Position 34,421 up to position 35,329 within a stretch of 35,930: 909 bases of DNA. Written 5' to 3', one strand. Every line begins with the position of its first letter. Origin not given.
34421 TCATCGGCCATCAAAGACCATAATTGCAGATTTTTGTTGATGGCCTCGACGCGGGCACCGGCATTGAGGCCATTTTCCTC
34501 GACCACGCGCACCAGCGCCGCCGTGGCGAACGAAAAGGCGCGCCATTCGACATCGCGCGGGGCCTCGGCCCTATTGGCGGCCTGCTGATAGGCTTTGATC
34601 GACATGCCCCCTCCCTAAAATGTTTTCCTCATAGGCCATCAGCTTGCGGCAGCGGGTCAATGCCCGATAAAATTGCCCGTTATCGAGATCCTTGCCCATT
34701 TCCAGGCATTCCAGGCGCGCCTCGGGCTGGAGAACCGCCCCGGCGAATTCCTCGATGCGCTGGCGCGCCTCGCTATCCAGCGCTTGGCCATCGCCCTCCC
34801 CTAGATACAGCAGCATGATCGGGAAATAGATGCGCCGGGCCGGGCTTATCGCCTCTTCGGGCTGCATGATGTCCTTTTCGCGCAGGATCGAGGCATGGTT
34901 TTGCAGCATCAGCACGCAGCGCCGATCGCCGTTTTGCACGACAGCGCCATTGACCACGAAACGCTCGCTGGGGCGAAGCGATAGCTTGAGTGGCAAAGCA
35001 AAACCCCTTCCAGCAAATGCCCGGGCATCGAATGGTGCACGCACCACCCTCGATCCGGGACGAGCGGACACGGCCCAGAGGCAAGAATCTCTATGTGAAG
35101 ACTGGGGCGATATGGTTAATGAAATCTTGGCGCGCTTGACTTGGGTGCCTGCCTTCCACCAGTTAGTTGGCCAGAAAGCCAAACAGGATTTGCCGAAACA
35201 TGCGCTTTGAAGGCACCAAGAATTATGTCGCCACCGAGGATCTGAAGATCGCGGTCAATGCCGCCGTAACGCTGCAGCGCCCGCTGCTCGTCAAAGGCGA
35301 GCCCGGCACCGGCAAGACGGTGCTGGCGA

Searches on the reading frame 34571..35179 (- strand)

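Call 12: search_protein_families(library=pfam, proteins=[window:34571-35179:-], max_evalue=0.001)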
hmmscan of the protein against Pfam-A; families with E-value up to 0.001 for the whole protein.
window:34571-35179:- (202 aa): 1 family
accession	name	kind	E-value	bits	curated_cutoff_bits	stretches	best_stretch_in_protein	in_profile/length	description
PF07378.16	FlbT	-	5e-39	133.6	27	1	64-188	1-125/125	Flagellar protein FlbT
